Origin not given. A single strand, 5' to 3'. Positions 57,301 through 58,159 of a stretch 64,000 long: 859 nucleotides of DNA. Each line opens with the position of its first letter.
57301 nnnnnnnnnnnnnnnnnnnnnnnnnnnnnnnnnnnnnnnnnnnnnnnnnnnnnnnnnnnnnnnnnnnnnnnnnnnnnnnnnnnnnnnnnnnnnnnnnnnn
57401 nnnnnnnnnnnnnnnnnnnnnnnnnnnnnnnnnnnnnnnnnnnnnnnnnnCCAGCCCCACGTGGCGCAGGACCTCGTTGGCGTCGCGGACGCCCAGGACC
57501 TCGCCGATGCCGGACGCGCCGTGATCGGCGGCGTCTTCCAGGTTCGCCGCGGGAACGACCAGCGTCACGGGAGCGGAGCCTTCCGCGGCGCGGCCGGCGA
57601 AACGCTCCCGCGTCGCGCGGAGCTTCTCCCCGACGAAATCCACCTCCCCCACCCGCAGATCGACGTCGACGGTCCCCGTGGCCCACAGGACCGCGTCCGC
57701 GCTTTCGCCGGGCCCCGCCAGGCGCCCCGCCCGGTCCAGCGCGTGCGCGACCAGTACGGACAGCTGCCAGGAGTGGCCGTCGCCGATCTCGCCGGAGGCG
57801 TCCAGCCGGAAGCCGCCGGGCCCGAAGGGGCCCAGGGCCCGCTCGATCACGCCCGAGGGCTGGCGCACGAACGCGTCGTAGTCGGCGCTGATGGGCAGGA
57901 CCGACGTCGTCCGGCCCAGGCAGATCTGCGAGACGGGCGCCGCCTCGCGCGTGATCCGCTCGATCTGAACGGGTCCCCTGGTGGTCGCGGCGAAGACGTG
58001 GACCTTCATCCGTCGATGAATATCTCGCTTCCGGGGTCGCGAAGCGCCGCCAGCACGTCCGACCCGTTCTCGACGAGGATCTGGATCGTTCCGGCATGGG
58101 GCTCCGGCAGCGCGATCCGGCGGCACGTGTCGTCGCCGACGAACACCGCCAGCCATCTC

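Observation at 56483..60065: Uncharacterized, translationally coupled three-gene operon ending in a transmembrane FGE/SUMF1-domain protein, bracketed by REP arrays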

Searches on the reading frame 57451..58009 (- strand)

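Call 19: find_homologous_proteins(query=A5)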
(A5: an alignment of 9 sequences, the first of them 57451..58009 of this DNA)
Query A5 (9 sequences) (186 aa, profile of the alignment): 53 proteins with E <= 0.001 among 8000 candidates.
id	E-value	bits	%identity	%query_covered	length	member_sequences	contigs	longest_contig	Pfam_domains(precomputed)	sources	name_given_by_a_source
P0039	1.9e-83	297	52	99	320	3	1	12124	-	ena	-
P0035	3.8e-83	296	72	100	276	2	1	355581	-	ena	-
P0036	7.1e-81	288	70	100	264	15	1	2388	-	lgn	-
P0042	3.2e-77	276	60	84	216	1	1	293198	-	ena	-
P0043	1.2e-76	275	60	85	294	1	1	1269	-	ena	-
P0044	3.9e-76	273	59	84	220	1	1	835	-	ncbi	-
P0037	7.5e-71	256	92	84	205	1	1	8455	-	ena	-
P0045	1.9e-65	238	60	72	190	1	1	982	-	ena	-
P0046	1.9e-63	232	47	99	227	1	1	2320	-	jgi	jgi:hypothetical protein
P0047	6.1e-61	223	46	99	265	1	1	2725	-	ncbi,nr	ncbi:MAG: hypothetical protein FJX67_19440, partial [Alphaproteobacteria bacterium]|nr:hypothetical 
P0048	3.8e-60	221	45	99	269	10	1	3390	-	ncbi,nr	ncbi:MAG: hypothetical protein V1253_02670, partial [Alphaproteobacteria bacterium]|nr:hypothetical 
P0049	3.1e-57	211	48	90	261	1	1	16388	-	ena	-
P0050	1.1e-56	209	48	99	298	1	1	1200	-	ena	-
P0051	1.5e-56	209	49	83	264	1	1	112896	-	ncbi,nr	ncbi:MAG: hypothetical protein H6906_04920 [Hyphomicrobiales bacterium]|nr:hypothetical protein [Hyp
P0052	6.2e-56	207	57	72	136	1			-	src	-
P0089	9.9e-26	109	46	52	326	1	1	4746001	-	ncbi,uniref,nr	ncbi:hypothetical protein NUH88_05980 [Nisaea acidiphila]|uniref:Uncharacterized protein n=1 Tax=Nis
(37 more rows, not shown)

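Call 27: find_related_loci(query=A7, collection=genome_contigs, flank=10000)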
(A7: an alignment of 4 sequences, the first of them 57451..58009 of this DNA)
Query A7 (186 aa) in genome_contigs; peptide patterns used: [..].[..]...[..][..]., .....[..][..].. (x = any residue, [..] = any of these).
121 stretches matched a pattern; 22 encode a relative of the query (tblastn E <= 1e-3); 22 distinct loci.
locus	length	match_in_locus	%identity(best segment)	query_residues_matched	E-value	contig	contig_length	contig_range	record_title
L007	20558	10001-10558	92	1-186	5e-111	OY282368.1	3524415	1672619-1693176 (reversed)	MAG: uncultured Alphaproteobacteria bacterium isolate 22a88078-2868-43f5-a089-7a94dbfbad86 genome assembly, chromosome:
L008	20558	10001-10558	90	1-186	8e-108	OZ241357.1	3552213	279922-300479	MAG: Alphaproteobacteria bacterium isolate 88d555cd-2633-4b86-a1be-1e9adaae3909 genome assembly, chromosome: 1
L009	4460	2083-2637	65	1-186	9e-71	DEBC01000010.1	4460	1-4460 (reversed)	MAG TPA_asm: Alphaproteobacteria bacterium UBA2966 UBA2966_contig_21031, whole genome shotgun sequence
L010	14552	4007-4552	52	2-186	7e-54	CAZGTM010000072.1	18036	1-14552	MAG TPA_asm: uncultured Rhodospirillaceae bacterium isolate SRP077602_co8_95 genome assembly, contig: NODE_4520_length_1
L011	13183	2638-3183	52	2-186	3e-53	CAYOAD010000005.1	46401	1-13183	MAG TPA_asm: uncultured Rhodospirillaceae bacterium isolate SRP167671_co2_244 genome assembly, contig: NODE_997_length_4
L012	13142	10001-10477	59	1-160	2e-52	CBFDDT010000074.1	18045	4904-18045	MAG TPA_asm: uncultured bacterium isolate SRR26215674_binner23_Refined_73 genome assembly, contig: ERZ25073485.1969, who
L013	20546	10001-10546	52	2-186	5e-52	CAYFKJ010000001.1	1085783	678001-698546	MAG TPA_asm: uncultured Rhodospirillaceae bacterium isolate ERP019367_co1_18 genome assembly, contig: NODE_3_length_1085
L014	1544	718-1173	60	1-153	1e-53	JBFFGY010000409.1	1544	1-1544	MAG: Alphaproteobacteria bacterium isolate Mix_mud15.2022.01.68 k141_857205_length_1544_cov_6.0000, whole genome shotgun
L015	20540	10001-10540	52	3-186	3e-49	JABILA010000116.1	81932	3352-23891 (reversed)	MAG: Alphaproteobacteria bacterium isolate SI054_bin61 k141_597475, whole genome shotgun sequence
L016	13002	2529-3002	57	1-159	4e-49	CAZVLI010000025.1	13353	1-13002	MAG TPA_asm: uncultured Rhodospirillales bacterium isolate SRP135972_co2_19 genome assembly, contig: NODE_4920_length_13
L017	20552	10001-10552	52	3-186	3e-48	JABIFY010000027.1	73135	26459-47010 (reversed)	MAG: Alphaproteobacteria bacterium isolate SI053_bin31 k141_204525, whole genome shotgun sequence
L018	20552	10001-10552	46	2-183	3e-47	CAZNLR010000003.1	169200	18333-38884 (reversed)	MAG TPA_asm: uncultured Rhodospirillaceae bacterium isolate SRP200020_co5_401 genome assembly, contig: NODE_91_length_16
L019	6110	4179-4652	55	1-159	1e-46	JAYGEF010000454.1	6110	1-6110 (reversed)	MAG: Alphaproteobacteria bacterium isolate OC6_3000m_MAG_168 OC6_3000m_contig_1798799, whole genome shotgun sequence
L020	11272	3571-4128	48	1-186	9e-44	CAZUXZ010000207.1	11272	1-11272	MAG TPA_asm: uncultured Rhizobiaceae bacterium isolate SRP092796_co1_574 genome assembly, contig: k141_3303247, whole ge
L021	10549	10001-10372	60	1-124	4e-40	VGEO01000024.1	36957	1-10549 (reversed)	MAG: Alphaproteobacteria bacterium isolate K_Offshore_80m_m2_115 K_Offshore_80m_m2_115_Ga0194132_10002241, whole genome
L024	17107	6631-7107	47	2-161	1e-38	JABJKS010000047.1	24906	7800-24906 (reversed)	MAG: Rhodospirillaceae bacterium isolate SI074_bin97 k141_139708, whole genome shotgun sequence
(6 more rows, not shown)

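Call 48: search_solved_structures(query=A5, max_evalue=10, show_alignments=4)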
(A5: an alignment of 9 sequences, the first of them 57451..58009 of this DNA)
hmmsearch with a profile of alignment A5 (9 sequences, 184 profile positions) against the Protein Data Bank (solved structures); distinct sequences matched with E-value up to 10: 6.
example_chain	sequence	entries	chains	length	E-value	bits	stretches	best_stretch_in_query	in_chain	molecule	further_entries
1z0b_A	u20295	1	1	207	0.048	16.7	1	105-183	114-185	Putative protease La homolog type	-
1z0c_A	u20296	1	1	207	0.049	16.6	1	105-183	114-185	Putative protease La homolog type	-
1z0e_A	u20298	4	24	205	0.052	16.6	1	105-183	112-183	Putative protease La homolog type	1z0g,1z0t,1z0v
1z0w_A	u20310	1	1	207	0.053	16.5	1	105-183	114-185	Putative protease La homolog type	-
7c5x_A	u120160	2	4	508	0.52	13.3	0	62-105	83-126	iota-carbonic anhydrase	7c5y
8dvh_A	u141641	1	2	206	0.83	12.6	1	105-183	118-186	Lon protease 2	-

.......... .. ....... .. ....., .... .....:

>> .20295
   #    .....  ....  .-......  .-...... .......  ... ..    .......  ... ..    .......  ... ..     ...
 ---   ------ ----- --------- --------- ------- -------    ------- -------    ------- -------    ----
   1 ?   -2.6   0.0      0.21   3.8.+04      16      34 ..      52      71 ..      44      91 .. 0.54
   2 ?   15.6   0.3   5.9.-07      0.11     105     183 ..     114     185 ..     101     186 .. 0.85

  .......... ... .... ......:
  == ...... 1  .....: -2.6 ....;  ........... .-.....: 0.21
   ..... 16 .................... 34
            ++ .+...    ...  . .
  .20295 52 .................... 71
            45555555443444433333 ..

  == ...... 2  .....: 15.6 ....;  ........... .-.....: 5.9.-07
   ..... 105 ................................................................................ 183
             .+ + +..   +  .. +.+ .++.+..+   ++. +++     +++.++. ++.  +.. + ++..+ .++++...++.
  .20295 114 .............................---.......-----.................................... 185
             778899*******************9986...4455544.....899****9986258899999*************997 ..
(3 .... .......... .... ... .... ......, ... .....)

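Call 67: find_related_loci(query=A7, collection=viral_contigs, flank=10000)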
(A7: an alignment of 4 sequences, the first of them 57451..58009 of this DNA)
Query A7 (186 aa) in viral_contigs; peptide patterns used: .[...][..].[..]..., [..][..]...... (x = any residue, [..] = any of these).
49 stretches matched a pattern, but none encodes a relative of the query by tblastn (E <= 1e-3).

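Call 83: search_protein_families(library=pfam, proteins=[L018:11299-13293:+, L024:7836-9494:+, L024:9522-10289:+, L024:10199-11527:+, L024:12548-14782:+, L024:11793-12689:+, L018:5264-6193:-, L018:4195-5223:-], max_evalue=0.01)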
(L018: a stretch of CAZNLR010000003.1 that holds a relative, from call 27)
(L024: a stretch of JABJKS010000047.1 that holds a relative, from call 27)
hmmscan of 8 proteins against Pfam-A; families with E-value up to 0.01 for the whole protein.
L018:11299-13293:+ (664 aa): 2 families
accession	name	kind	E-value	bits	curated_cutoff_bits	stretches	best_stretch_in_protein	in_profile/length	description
PF00691.25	OmpA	-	1.7e-24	86.5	27.2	1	556-654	1-98/98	OmpA family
PF14326.11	DUF4384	-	5.7e-12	46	27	1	381-464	1-79/81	Domain of unknown function (DUF4384)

L024:7836-9494:+ (552 aa): 1 family
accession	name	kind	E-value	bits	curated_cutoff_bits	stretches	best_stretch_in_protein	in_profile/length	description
PF14326.11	DUF4384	-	1.9e-12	47.5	27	1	419-499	2-77/81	Domain of unknown function (DUF4384)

L024:9522-10289:+ (255 aa): 1 family
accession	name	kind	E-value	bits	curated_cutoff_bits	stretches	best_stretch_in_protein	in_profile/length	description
PF00656.27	Peptidase_C14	-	7.9e-18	65.4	21.4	1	30-184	2-145/233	Caspase domain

L024:10199-11527:+ (442 aa): 3 families
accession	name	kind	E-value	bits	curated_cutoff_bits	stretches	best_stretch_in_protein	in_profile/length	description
PF03781.23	FGE-sulfatase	-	2.7e-46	158.7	23.3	1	223-438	2-255/255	Sulfatase-modifying factor enzyme 1-like domain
PF08239.17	SH3_3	-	4e-11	43.4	27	1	84-136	2-53/54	Bacterial SH3 domain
PF06347.19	SH3_4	-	0.00056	20.1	24.1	1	82-132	2-50/56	Bacterial SH3 domain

L024:12548-14782:+ (744 aa): 2 families
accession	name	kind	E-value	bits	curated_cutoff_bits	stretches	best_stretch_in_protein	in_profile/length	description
PF00082.27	Peptidase_S8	-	7.5e-37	127.6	21.8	1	396-673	1-270/288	Subtilase family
PF00691.25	OmpA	-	1.1e-20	74.2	27.2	1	138-222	2-85/98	OmpA family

L024:11793-12689:+ (298 aa): 0 families

L018:5264-6193:- (309 aa): 1 family
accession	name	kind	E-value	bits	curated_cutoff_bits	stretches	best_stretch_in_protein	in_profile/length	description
PF13365.12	Trypsin_2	-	2.2e-14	54.8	27.6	1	45-240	1-144/144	Trypsin-like peptidase domain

L018:4195-5223:- (342 aa): 0 families

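Call 93: search_dna_similar(query=window:57451-58009:-, collection=plasmids, mode=protein, max_evalue=0.001, max_rows=15)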
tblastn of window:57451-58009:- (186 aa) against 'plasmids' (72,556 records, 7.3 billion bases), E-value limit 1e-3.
Records with a match: 1; places in all: 1; records where one place covers at least 80% of the query: 0.
Best place of each record, by identity: <60% 1.
By first word of the organism name: Methylobacterium 1.
By predicted mobility (MOB-suite, as given by PLSDB): mobilizable 1.
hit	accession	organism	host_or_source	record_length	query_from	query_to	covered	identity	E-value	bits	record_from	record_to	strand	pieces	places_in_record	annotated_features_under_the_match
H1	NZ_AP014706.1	Methylobacterium aquaticum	-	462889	3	126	67%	32.8%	2e-4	49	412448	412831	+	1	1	hypothetical protein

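Call 94: get_annotated_region(hit=H1, flank=8000)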
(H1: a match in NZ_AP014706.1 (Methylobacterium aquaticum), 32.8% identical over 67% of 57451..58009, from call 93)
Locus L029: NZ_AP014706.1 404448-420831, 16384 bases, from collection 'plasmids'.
description: Methylobacterium aquaticum strain MA-22A plasmid pMaq22A_2p, complete sequence
organism: Methylobacterium aquaticum (NCBI taxid 270351)
taxonomy: Bacteria; Pseudomonadota; Alphaproteobacteria; Hyphomicrobiales; Methylobacteriaceae; Methylobacterium; Methylobacterium aquaticum
host: -; source: -; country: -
typing (MOB-suite, as given by PLSDB): mobilizable; relaxase MOBP
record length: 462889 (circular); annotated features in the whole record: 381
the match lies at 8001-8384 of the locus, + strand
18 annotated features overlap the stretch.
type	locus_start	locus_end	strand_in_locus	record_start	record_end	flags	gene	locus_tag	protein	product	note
CDS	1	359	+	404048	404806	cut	-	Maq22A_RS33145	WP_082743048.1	hypothetical protein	-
CDS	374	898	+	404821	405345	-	-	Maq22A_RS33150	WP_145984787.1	hypothetical protein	-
CDS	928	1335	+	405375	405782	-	-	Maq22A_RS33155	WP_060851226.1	hypothetical protein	-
CDS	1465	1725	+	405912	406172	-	-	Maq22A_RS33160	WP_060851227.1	hypothetical protein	-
CDS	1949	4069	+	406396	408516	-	-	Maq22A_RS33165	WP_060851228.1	caspase family protein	GO:0006508 - proteolysis [Evidence IEA]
CDS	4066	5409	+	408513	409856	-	-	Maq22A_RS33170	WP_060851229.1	hypothetical protein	-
CDS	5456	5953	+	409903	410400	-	-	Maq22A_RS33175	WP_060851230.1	hypothetical protein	-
CDS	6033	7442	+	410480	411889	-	-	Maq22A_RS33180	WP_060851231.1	hypothetical protein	-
CDS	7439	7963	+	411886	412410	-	-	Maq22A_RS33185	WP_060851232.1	hypothetical protein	-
CDS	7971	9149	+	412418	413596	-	-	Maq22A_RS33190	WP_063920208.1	hypothetical protein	-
CDS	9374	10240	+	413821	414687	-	-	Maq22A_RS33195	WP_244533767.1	serine protease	GO:0006508 - proteolysis [Evidence IEA]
CDS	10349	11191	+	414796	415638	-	-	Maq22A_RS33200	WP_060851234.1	OmpA family protein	-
CDS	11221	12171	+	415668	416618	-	-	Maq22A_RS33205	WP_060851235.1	hypothetical protein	-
CDS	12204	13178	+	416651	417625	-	-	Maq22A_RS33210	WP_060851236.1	hypothetical protein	-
CDS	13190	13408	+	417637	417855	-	-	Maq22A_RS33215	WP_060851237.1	hypothetical protein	-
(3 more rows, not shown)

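Call 98: search_protein_families(library=pfam, proteins=[L029:1949-4069:+, L029:4066-5409:+, L029:5456-5953:+, L029:7971-9149:+, L029:9374-10240:+, L029:10349-11191:+, L029:11221-12171:+, L029:12204-13178:+, L029:13857-15314:+, L029:15369-16307:+], max_evalue=0.01)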
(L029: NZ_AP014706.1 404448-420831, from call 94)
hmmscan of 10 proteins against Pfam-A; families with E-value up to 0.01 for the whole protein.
L029:1949-4069:+ (706 aa): 2 families
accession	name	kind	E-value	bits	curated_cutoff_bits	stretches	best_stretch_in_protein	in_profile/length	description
PF08238.18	Sel1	-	2.5e-19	69.4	30.7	3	503-537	2-36/36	Sel1 repeat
PF00656.27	Peptidase_C14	-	1.3e-09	38.6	21.4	1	57-204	3-131/233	Caspase domain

L029:4066-5409:+ (447 aa): 0 families

L029:5456-5953:+ (165 aa): 0 families

L029:7971-9149:+ (392 aa): 0 families

L029:9374-10240:+ (288 aa): 2 families
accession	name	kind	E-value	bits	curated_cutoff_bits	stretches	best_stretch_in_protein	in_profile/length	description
PF13365.12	Trypsin_2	-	3.9e-11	44.3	27.6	1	60-198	1-138/144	Trypsin-like peptidase domain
PF00089.32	Trypsin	-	0.0011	19.2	20.6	1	57-84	24-51/220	Trypsin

L029:10349-11191:+ (280 aa): 1 family
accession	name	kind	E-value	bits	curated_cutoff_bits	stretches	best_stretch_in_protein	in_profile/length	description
PF00691.25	OmpA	-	9.5e-18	64.8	27.2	1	123-216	1-93/98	OmpA family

L029:11221-12171:+ (316 aa): 0 families

L029:12204-13178:+ (324 aa): 0 families

L029:13857-15314:+ (485 aa): 0 families

L029:15369-16307:+ (312 aa): 0 families

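Call 105: find_encoding_contigs(protein=P0089, flank=10000, max_places=1)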
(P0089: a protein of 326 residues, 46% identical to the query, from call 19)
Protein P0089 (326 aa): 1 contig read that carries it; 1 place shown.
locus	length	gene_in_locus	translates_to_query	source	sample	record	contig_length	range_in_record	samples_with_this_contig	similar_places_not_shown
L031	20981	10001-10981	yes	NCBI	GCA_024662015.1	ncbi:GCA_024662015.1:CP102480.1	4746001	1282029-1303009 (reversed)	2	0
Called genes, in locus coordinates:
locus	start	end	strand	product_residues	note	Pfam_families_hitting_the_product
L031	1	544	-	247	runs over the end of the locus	PF27507:DjlA_TM, PF05099:TerB, PF00226:DnaJ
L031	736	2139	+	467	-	PF01565:FAD_binding_4, PF02913:FAD-oxidase_C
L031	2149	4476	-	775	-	PF04392:ABC_sub_bind (weak), PF00512:HisKA, PF02518:HATPase_c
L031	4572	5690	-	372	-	PF00144:Beta-lactamase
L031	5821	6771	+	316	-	PF00491:Arginase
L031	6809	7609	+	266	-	-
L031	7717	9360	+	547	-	-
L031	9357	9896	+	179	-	-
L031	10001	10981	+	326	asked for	-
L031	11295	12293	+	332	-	PF06707:DUF1194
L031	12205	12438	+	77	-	PF01206:TusA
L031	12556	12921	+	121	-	PF17200:sCache_2, PF08269:dCache_2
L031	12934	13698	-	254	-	PF02311:AraC_binding, PF12833:HTH_18, PF00165:HTH_AraC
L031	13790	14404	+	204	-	PF01810:LysE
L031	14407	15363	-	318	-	PF00291:PALP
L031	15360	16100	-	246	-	PF00106:adh_short, PF01370:Epimerase (weak), PF08659:KR (weak), PF13561:adh_short_C2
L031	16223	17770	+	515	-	PF08666:SAF, PF04295:GD_AH_second, PF20629:GD_AH_C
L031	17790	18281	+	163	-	PF00293:NUDIX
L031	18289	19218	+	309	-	PF04909:Amidohydro_2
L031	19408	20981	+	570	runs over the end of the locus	PF17203:sCache_3_2, PF17201:Cache_3-Cache_2, PF17202:sCache_3_3, PF00672:HAMP (faint), PF00015:MCPsignal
